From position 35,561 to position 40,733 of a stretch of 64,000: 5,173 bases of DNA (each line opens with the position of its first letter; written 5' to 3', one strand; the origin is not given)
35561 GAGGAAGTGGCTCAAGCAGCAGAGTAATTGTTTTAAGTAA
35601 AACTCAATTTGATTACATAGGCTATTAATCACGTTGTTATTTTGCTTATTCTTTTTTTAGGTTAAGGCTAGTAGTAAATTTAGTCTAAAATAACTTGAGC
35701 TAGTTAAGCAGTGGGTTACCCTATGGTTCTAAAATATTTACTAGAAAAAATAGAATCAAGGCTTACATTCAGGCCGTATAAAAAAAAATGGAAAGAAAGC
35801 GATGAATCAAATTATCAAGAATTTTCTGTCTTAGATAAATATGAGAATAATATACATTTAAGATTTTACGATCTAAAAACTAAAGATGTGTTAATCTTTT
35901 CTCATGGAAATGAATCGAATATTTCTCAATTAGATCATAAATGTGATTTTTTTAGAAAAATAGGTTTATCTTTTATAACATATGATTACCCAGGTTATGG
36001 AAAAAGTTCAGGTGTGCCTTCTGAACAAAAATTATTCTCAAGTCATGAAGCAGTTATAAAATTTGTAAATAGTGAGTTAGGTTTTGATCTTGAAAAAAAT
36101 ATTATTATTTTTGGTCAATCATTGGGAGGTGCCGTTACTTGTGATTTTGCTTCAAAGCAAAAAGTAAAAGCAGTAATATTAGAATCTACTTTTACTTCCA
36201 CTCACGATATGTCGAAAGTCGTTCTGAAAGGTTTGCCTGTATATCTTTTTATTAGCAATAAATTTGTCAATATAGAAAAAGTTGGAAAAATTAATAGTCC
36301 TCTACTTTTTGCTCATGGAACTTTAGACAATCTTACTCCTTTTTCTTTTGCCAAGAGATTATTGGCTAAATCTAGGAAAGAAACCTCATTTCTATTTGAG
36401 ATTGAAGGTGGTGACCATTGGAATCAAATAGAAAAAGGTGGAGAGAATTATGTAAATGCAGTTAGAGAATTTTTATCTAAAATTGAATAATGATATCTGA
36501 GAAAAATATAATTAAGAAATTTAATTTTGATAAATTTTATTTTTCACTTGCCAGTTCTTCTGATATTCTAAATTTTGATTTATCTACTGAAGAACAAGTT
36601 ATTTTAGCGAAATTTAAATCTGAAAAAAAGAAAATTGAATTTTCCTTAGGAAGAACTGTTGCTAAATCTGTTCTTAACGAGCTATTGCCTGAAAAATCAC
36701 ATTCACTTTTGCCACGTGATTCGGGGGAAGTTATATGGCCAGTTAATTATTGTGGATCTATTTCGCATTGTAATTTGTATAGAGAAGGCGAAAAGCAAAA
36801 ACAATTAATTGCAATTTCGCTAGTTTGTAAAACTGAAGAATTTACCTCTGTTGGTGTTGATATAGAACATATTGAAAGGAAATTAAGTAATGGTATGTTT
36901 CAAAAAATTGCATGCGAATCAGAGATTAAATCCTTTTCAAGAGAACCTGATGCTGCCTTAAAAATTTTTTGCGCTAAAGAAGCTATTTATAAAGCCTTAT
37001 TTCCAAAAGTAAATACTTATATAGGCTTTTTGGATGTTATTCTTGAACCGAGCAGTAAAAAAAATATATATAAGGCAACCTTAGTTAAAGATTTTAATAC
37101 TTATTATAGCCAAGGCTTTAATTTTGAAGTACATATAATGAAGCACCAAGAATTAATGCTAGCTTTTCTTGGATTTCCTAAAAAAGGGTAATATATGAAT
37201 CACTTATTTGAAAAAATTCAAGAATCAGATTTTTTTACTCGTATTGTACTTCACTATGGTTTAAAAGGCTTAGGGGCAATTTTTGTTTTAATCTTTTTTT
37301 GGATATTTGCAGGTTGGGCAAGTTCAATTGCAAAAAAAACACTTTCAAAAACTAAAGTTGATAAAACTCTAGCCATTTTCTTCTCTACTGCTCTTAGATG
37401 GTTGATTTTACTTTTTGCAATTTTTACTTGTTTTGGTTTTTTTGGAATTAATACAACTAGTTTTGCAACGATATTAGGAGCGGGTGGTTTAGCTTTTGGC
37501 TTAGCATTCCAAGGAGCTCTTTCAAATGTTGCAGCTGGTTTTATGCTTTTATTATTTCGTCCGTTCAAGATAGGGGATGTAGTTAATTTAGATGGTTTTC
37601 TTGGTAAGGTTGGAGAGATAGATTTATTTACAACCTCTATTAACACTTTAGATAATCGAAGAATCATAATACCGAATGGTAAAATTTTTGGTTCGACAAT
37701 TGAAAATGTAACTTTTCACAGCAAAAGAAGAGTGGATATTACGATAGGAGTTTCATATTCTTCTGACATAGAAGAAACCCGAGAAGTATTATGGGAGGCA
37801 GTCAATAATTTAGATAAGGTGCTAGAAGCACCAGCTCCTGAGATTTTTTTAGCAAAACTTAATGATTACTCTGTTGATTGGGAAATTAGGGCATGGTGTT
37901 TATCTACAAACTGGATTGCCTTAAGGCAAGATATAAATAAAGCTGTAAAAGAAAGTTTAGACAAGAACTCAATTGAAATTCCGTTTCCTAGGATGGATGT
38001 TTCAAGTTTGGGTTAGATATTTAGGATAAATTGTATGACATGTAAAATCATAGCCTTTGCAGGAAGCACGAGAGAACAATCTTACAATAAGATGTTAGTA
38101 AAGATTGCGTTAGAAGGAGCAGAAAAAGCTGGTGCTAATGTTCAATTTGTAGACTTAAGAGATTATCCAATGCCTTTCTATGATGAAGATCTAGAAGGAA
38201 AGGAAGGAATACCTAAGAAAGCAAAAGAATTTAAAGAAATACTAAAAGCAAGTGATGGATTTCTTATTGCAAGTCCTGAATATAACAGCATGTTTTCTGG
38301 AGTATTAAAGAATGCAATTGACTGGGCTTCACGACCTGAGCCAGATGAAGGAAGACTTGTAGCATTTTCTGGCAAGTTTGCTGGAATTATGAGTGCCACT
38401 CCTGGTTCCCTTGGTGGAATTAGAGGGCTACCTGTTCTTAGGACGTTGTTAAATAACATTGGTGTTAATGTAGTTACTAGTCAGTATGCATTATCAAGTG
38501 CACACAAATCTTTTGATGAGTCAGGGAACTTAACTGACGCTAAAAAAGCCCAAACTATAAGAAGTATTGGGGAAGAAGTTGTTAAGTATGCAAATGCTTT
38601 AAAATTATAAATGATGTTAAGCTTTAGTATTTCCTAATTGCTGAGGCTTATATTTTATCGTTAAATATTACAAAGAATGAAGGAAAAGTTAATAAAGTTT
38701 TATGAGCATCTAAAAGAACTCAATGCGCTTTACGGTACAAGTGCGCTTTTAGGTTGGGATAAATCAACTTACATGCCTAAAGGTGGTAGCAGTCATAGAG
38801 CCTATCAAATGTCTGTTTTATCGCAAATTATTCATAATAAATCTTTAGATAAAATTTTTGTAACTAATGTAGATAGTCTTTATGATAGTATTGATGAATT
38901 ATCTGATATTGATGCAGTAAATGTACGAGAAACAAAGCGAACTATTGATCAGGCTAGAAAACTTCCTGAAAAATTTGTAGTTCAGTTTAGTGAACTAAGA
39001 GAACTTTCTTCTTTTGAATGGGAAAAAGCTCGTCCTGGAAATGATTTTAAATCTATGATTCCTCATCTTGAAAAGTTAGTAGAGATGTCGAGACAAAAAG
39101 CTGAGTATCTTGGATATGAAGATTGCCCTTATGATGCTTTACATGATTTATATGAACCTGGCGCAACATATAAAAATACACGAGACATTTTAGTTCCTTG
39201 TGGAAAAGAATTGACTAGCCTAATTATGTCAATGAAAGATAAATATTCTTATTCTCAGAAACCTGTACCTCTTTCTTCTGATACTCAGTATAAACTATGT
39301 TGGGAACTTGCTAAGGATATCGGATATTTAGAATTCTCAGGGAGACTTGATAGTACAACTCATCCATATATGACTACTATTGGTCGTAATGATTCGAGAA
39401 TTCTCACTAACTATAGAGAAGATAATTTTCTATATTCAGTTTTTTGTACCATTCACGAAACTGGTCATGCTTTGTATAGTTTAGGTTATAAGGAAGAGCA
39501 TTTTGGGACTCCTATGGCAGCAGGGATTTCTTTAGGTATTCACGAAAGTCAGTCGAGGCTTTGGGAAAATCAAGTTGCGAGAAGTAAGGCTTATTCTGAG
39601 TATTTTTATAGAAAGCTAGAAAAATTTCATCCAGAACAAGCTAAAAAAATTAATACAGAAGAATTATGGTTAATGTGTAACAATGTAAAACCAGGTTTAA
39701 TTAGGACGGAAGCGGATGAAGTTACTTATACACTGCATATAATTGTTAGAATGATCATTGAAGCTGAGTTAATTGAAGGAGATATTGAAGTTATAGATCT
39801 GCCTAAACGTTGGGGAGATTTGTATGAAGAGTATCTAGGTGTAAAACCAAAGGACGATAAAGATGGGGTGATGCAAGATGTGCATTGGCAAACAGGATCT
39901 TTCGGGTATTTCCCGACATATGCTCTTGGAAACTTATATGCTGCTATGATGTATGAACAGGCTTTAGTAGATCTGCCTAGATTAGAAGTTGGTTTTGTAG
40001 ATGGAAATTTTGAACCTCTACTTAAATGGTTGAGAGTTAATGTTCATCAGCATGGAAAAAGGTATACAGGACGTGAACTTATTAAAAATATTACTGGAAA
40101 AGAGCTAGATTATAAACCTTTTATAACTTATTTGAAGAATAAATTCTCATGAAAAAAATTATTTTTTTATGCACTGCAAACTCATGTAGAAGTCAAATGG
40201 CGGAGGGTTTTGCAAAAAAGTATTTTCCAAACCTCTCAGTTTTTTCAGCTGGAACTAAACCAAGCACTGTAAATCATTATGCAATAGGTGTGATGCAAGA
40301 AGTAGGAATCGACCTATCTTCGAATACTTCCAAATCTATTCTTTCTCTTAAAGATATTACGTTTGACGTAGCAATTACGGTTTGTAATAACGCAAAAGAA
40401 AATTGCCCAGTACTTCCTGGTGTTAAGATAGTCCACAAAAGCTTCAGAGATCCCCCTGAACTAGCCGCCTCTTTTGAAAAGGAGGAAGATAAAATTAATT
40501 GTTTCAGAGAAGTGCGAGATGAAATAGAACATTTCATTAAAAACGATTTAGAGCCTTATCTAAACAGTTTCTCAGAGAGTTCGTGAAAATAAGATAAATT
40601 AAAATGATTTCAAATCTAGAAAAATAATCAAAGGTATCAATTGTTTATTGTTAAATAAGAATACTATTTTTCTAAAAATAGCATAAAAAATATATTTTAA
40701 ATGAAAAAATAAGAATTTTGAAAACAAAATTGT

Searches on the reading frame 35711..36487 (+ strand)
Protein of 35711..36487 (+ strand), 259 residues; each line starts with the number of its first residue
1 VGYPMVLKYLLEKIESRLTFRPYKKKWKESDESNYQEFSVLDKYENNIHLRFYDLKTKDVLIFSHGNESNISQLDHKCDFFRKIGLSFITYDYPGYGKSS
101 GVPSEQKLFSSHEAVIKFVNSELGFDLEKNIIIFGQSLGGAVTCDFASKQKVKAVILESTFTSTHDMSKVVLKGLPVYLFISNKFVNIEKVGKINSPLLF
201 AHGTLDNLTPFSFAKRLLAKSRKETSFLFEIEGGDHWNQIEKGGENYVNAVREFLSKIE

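Call 57: search_protein_families(library=pfam, proteins=[window:35711-36487:+], max_evalue=0.0001)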
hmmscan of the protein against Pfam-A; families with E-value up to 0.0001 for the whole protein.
window:35711-36487:+ (259 aa): 5 families
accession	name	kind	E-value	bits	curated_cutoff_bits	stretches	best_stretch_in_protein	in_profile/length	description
PF12146.15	Hydrolase_4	-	8.9e-15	55.1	27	1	57-171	3-119/239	Serine aminopeptidase, S33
PF00561.26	Abhydrolase_1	-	2.2e-14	54.2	25.8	1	77-185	26-127/245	alpha/beta hydrolase fold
PF05677.18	DUF818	-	9.7e-08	31.8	20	1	48-153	127-239/365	Chlamydia CHLPS protein (DUF818)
PF20408.4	Abhydrolase_11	-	4.5e-06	27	27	1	72-237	18-166/193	Alpha/beta hydrolase domain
PF12697.13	Abhydrolase_6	-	9e-06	26.9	26.3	0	88-159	28-93/217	Alpha/beta hydrolase family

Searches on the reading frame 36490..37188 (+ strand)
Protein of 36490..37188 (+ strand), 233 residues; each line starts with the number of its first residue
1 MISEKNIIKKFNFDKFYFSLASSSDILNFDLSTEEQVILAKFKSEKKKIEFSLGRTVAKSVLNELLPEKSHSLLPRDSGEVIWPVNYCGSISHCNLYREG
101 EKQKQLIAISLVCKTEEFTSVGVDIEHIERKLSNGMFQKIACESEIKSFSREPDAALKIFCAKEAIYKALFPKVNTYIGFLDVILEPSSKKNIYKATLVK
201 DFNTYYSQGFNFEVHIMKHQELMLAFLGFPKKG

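Call 57: search_protein_families(library=pfam, proteins=[window:36490-37188:+], max_evalue=0.0001)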
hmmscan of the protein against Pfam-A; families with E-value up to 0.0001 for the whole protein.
window:36490-37188:+ (233 aa): 2 families
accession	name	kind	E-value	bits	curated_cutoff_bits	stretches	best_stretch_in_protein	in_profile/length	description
PF01648.25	ACPS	-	1.1e-14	54.9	25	1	120-206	1-97/111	4'-phosphopantetheinyl transferase superfamily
PF17837.6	4PPT_N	-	3.3e-10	40.3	27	1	44-96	10-61/68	4'-phosphopantetheinyl transferase N-terminal domain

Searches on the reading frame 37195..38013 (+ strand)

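Call 57: search_protein_families(library=pfam, proteins=[window:37195-38013:+], max_evalue=0.0001)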
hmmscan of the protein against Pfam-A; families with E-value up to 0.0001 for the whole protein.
window:37195-38013:+ (273 aa): 4 families
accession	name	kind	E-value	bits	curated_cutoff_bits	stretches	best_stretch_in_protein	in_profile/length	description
PF00924.24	MS_channel_2nd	-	6.7e-20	71.4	20.2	1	109-173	3-67/68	Mechanosensitive ion channel, beta-domain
PF21082.3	MS_channel_3rd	-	2.6e-13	50.6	21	1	180-262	1-88/88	Mechanosensitive ion channel MscS, C-terminal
PF21088.3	MS_channel_1st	-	1.3e-07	31.9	23.1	1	67-106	3-42/42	Mechanosensitive ion channel, transmembrane helices 2/3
PF05552.17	MS_channel_1st_1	-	6.7e-06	26.3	22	1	18-58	10-50/50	Mechanosensitive ion channel, conserved TM helix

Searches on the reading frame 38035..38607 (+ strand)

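Call 57: search_protein_families(library=pfam, proteins=[window:38035-38607:+], max_evalue=0.0001)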
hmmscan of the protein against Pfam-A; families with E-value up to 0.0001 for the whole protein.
window:38035-38607:+ (191 aa): 2 families
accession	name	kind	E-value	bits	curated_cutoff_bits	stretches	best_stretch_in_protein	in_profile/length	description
PF03358.20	FMN_red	-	9.4e-43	145.8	24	1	4-157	2-151/152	NADPH-dependent FMN reductase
PF02525.22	Flavodoxin_2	-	3.4e-09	37.1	27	1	9-156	7-179/198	Flavodoxin-like fold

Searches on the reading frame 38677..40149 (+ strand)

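Call 57: search_protein_families(library=pfam, proteins=[window:38677-40149:+], max_evalue=0.0001)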
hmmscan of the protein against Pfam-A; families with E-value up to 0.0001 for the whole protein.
window:38677-40149:+ (491 aa): 1 family
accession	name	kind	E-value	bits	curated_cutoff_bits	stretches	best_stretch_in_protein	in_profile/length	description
PF02074.21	Peptidase_M32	-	1.7e-154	515.5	25.1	1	8-490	2-489/489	Carboxypeptidase Taq (M32) metallopeptidase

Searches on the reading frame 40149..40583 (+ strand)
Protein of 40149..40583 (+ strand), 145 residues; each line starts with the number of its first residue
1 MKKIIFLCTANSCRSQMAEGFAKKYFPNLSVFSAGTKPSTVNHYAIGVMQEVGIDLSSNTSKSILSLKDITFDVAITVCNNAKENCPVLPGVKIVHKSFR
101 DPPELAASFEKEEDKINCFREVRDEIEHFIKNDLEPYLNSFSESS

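Call 57: search_protein_families(library=pfam, proteins=[window:40149-40583:+], max_evalue=0.0001)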
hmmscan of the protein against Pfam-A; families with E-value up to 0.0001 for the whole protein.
window:40149-40583:+ (145 aa): 1 family
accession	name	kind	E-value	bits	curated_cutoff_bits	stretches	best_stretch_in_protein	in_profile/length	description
PF01451.26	LMWPc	-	1.1e-16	61.7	23.2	1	4-132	1-142/144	Low molecular weight phosphotyrosine protein phosphatase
